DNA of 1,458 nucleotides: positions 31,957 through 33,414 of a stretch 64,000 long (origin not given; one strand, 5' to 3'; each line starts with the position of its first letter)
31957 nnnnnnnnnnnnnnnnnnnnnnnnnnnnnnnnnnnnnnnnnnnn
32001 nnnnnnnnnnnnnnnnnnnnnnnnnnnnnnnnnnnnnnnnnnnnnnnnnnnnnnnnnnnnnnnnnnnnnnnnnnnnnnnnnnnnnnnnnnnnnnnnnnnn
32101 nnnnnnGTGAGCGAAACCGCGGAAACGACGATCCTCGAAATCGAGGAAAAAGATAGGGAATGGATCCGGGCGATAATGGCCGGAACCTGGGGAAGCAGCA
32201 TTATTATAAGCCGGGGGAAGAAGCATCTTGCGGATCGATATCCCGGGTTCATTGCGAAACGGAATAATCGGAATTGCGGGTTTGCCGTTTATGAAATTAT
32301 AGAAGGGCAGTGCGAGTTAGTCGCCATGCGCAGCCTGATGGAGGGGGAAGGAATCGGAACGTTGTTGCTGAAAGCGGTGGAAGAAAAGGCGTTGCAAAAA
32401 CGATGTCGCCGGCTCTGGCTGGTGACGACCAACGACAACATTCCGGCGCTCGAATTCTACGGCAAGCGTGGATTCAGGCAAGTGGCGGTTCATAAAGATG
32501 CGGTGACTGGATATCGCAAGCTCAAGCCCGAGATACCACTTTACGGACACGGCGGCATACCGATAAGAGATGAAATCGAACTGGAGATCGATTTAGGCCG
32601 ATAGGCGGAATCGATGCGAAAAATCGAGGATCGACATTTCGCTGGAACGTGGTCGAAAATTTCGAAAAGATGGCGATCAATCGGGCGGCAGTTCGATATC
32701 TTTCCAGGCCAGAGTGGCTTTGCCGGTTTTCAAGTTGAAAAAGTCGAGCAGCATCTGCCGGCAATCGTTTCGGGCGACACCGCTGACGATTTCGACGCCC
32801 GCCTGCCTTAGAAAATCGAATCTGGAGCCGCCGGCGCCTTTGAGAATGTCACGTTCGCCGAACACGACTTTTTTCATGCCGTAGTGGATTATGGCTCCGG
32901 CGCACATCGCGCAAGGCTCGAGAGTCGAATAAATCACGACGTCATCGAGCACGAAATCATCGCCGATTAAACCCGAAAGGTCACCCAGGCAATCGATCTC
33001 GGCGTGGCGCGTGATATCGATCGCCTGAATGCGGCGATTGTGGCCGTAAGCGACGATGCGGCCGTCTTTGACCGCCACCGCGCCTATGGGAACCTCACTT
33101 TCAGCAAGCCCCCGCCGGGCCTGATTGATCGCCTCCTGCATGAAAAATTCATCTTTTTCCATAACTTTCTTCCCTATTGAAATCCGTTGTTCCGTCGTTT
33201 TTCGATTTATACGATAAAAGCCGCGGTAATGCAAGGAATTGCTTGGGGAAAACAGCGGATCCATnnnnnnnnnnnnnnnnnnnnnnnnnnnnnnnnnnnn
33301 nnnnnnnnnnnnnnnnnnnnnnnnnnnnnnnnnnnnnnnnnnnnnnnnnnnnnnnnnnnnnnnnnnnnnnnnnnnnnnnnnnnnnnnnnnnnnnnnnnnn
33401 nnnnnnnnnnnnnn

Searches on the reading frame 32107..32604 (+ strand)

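Call 57: search_protein_families(library=pfam, proteins=[window:32107-32604:+], max_evalue=0.001)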
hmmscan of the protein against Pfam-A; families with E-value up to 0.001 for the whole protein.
window:32107-32604:+ (165 aa): 4 families
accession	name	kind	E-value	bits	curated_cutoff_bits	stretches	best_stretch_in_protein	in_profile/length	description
PF00583.31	Acetyltransf_1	-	2e-14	54.3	20.7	1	40-123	28-116/116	Acetyltransferase (GNAT) family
PF13508.13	Acetyltransf_7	-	7.7e-10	39.5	27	1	48-124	6-83/84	Acetyltransferase (GNAT) domain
PF13673.13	Acetyltransf_10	-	2.7e-07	31.1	23.6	1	42-127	28-111/128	Acetyltransferase (GNAT) domain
PF08445.16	FR47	-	0.00049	20.5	22.1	1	67-126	22-80/86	FR47-like protein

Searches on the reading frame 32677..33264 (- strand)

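Call 57: search_protein_families(library=pfam, proteins=[window:32677-33264:-], max_evalue=0.001)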
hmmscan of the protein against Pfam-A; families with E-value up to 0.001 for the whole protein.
window:32677-33264:- (195 aa): 3 families
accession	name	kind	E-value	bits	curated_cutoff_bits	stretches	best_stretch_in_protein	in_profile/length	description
PF14437.12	MafB19-deam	-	9.9e-26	90.8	27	1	38-177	3-139/142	MafB19-like deaminase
PF00383.29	dCMP_cyt_deam_1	-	6e-25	87.5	25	1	35-136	1-101/102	Cytidine and deoxycytidylate deaminase zinc-binding region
PF14439.12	Bd3614-deam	-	3.3e-07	30.7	38.5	1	62-139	13-92/113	Bd3614-like deaminase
